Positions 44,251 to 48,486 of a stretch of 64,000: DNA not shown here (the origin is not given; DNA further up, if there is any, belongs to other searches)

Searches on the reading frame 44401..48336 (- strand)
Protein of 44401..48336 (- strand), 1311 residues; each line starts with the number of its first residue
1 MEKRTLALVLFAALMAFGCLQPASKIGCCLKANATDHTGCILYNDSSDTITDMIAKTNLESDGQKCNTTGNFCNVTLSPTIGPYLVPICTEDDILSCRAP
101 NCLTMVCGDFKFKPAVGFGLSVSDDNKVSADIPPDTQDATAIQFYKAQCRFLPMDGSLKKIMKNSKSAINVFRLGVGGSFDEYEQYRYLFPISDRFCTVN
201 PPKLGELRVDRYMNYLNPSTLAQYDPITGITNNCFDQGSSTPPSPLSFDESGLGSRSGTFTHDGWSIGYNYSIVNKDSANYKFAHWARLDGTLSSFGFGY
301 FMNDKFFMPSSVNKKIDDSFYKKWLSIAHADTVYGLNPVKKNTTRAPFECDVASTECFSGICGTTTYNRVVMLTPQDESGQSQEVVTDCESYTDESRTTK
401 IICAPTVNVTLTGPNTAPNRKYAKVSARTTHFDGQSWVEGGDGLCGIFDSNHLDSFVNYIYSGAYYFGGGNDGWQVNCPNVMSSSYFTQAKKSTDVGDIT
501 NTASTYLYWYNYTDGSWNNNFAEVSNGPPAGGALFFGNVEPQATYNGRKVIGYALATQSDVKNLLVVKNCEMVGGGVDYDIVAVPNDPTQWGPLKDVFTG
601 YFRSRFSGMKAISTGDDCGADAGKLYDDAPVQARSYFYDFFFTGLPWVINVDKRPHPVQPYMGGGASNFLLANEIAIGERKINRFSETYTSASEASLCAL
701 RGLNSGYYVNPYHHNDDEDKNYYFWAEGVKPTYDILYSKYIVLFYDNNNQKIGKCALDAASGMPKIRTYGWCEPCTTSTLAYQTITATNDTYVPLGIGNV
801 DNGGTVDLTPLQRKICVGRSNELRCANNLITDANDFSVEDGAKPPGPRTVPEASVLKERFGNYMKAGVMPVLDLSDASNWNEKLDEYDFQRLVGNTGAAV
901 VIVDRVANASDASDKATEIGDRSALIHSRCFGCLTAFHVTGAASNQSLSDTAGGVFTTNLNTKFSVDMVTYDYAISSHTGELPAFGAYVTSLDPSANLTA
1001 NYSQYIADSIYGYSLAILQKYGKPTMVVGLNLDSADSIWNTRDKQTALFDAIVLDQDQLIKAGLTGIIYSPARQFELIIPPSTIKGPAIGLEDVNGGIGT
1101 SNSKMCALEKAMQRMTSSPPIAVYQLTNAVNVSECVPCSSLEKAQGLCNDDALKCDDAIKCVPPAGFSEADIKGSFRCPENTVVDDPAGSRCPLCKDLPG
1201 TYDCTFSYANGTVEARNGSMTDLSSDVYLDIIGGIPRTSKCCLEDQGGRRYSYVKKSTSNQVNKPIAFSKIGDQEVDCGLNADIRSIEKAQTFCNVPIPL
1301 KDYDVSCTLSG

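Call 6: search_protein_families(library=pfam, proteins=[window:44401-48336:-], max_evalue=0.1)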
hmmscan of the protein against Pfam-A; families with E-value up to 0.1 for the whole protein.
window:44401-48336:- (1311 aa): 0 families

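Call 7: search_protein_families(library=ncbifam, proteins=[window:44401-48336:-], max_evalue=0.1)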
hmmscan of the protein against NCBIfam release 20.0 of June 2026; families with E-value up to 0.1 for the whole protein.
window:44401-48336:- (1311 aa): 1 family
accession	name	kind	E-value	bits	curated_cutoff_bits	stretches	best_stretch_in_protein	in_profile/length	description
NF002005.0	PRK00802.1-5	equivalog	0.048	13.4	229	1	160-212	168-220/230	DNA-3-methyladenine glycosylase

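Call 49: search_solved_structures(query=window:44401-48336:-, max_evalue=10)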
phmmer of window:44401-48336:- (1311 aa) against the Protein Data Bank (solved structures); distinct sequences matched with E-value up to 10: 1.
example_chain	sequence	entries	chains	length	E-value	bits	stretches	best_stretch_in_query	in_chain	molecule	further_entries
9bio_H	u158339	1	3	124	0.44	11.4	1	630-732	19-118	VRC44.01 heavy chain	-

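Call 59: find_homologous_proteins(query=window:44401-48336:-, max_evalue=1e-20)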
Query window:44401-48336:- (1311 aa): 96 proteins with E <= 1e-20 among 7199 candidates.
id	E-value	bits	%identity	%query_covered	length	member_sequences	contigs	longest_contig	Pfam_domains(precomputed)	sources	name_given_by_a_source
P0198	0.0e+0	3084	100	100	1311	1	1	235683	-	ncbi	ncbi:MAG: hypothetical protein U0R44_03160 [Candidatus Micrarchaeia archaeon]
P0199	0.0e+0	1899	62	99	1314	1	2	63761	-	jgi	jgi:hypothetical protein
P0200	0.0e+0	1788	59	100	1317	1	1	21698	-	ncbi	ncbi:MAG: hypothetical protein AB1324_07925 [Candidatus Micrarchaeota archaeon]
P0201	0.0e+0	1753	58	100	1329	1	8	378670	-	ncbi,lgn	-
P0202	0.0e+0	1696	56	100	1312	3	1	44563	-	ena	-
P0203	0.0e+0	1693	57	100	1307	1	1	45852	-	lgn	-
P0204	0.0e+0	1555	54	100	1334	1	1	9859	-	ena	-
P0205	0.0e+0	1546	53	100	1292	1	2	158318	-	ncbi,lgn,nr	ncbi:hypothetical protein L0Y65_00670 [Candidatus Micrarchaeota archaeon]|nr:hypothetical protein [C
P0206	0.0e+0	1126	43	100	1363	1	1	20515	-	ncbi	-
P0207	2.6e-257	875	39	99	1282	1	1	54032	-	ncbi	ncbi:MAG: hypothetical protein AB1529_03655 [Candidatus Micrarchaeota archaeon]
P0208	2.9e-253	862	36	55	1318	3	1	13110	-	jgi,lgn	jgi:predicted RNA-binding Zn-ribbon protein involved in translation (DUF1610 family)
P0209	1.0e-247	843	36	55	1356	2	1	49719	-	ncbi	-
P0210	3.6e-246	838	39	100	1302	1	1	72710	-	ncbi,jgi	jgi:hypothetical protein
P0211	1.7e-245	836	37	55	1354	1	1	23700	-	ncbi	-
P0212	4.4e-243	828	38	100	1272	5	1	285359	-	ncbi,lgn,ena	-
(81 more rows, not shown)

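Call 74: predict_structure(alignment_id=A4)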
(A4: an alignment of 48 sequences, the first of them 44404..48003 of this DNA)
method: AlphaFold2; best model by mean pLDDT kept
length: 1200 residues; sequences in the alignment: 48
mean_pLDDT: 79.4   pTM: 0.80
mean pLDDT of the five models: 79.4, 79.4, 79.2, 77.3, 76.4
residues with pLDDT >= 90: 425; 70-90: 498; 50-70: 167; < 50: 110
segments of 3 or more residues with pLDDT < 50: 1-39, 42-56, 329-332, 349-364, 502-505, 508-515, 549-553, 601-604, 610-616
pLDDT, mean of each block of 10 residues (from residue 1): 33 42 33 40 44 47 91 88 66 67 82 78 75 87 90 89 89 93 71 88 90 92 84 85 76 87 84 91 80 95 89 94 62 53 53 39 55 71 87 80 79 88 93 93 96 96 94 89 87 69 49 49 66 91 66 65 89 84 74 55 49 55 92 92 93 92 81 90 92 83 75 78 74 76 90 84 90 73 77 94 92 86 90 91 86 89 92 93 92 94 92 93 92 92 85 93 84 88 90 90 69 85 85 81 91 83 86 87 90 78 85 88 88 89 71 67 63 55 62 82
secondary structure, 60 per line:
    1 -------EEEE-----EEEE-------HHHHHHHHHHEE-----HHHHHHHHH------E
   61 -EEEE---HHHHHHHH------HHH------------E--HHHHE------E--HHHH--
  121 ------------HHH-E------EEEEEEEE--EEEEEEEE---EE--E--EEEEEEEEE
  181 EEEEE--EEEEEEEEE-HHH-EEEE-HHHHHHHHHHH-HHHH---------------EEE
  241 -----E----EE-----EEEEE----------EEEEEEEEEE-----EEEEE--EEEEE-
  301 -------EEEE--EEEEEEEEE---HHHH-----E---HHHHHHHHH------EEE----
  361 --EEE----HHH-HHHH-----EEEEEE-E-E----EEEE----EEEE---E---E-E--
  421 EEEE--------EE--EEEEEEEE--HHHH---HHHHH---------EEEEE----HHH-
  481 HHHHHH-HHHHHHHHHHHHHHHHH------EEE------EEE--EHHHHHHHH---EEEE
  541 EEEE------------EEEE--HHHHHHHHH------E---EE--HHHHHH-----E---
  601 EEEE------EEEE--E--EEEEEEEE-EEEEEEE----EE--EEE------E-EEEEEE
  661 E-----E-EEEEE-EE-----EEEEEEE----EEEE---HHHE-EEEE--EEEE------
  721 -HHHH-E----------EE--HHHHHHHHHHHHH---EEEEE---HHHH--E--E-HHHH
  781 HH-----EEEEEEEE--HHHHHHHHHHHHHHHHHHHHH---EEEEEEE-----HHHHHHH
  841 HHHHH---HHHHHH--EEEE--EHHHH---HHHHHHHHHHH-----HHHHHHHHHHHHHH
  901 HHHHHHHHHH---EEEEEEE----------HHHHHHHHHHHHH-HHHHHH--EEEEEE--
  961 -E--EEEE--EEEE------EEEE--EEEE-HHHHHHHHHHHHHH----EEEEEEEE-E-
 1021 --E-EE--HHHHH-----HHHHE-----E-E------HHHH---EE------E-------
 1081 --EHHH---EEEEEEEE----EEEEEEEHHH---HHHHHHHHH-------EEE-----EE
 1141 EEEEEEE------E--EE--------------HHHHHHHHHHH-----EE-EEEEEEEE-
elements in order (helices of 4 or more, strands of 3 or more residues): E8-11 E17-20 H28-37 H45-53 E62-65 H69-76 H101-104 H115-118 E144-151 E154-161 E172-185 E188-196 E202-205 H207-217 H219-222 E238-240 E258-262 E273-282 E288-292 E295-299 E308-311 E314-322 H326-329 H339-347 E354-356 E363-365 H374-377 E383-388 E397-400 E405-408 E421-424 E437-444 H447-450 H454-458 E468-472 H481-486 H488-504 E511-513 E520-522 H526-533 E537-544 E557-560 H563-571 H586-591 E601-604 E611-614 E620-627 E629-635 E644-646 E655-661 E669-673 E682-688 E693-696 E705-708 E711-714 H722-725 H742-754 E758-762 H766-769 H777-782 E788-795 H798-818 E822-828 H834-845 H849-854 E857-860 H864-867 H871-881 H887-910 E914-920 H931-943 H945-950 E953-958 E965-968 E971-974 E981-984 E987-990 H992-1005 E1010-1017 H1029-1033 H1039-1042 H1058-1061 E1090-1097 E1102-1108 H1115-1123 E1131-1133 E1139-1147 H1173-1183 E1192-1199

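Call 76: fold_search(model_id=the predicted structure, library=pdb)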
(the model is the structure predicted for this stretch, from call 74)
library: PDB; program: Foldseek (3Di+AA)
matches with E <= 10: 1169; with E <= 0.001: 156
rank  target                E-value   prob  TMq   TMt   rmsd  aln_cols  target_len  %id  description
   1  6u7j_A                2.3e-06  1.00  0.15  0.31  18.9       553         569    6  Uncultured Clostridium sp. Beta-glucuronidase (released 2019-10-30)
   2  6gp5_A                3.1e-06  1.00  0.15  0.48   7.5       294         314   10  Beta-1,4-galactanase from Bacteroides thetaiotaomicron (released 2018-12-26)
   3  6gpa_B                4.2e-06  1.00  0.15  0.49   6.4       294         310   10  Beta-1,4-galactanase from Bacteroides thetaiotaomicron with galactose (released 2018-12-26)
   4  6gp5_B                4.7e-06  1.00  0.14  0.46   7.4       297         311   11  Beta-1,4-galactanase from Bacteroides thetaiotaomicron (released 2018-12-26)
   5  6bjq                  6.9e-06  1.00  0.15  0.28  25.2       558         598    9  Eubacterium eligens beta-glucuronidase bound to glucuronic acid (released 2018-07-25)
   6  4jhz_A                8.1e-06  1.00  0.14  0.27  25.2       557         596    9  Structure of E. coli beta-Glucuronidase bound with a novel, potent inhibitor 2-[4-(1,3-benzodioxol-5-ylmethyl)piperazi (released 2013-08-28)
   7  6bjw                  1.1e-05  1.00  0.15  0.29  24.6       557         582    9  Eubacterium eligens Beta-glucuronidase (released 2018-07-25)
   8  6leg_D                1.2e-05  1.00  0.14  0.26  25.3       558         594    8  Structure of E. coli beta-glucuronidase complex with uronic isofagomine (released 2021-01-27)
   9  6d4o                  1.5e-05  1.00  0.15  0.28  25.4       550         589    8  Eubacterium eligens beta-glucuronidase bound to an amoxapine-glucuronide conjugate (released 2018-07-25)
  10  6lej_A                1.5e-05  1.00  0.15  0.27  24.5       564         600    8  Structure of E. coli beta-glucuronidase complex with C6-propyl uronic isofagomine (released 2021-01-27)
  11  7kgy_C                1.8e-05  1.00  0.14  0.26  25.9       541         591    8  Beta-glucuronidase from Faecalibacterium prausnitzii bound to the inhibitor UNC10201652-glucuronide (released 2021-11-10)
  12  8dhl_A                1.9e-05  0.97  0.14  0.20  26.1       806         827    8  Tannerella forsythia beta-glucuronidase (L2) (released 2023-05-17)
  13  5czk_B                2.1e-05  1.00  0.14  0.26  25.5       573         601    9  Structure of E. coli beta-glucuronidase bound with a novel, potent inhibitor 1-((6,8-dimethyl-2-oxo-1,2-dihydroquinoli (released 2015-10-14)
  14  3hn3_D                2.2e-05  1.00  0.16  0.29  25.0       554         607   11  Human beta-glucuronidase at 1.7 A resolution (released 2009-12-01)
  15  1w32_A                2.4e-05  1.00  0.15  0.43   7.1       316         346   10  The 3-dimensional structure of a thermostable mutant of a xylanase (Xyn10A) from Cellvibrio japonicus (released 2004-09-30)
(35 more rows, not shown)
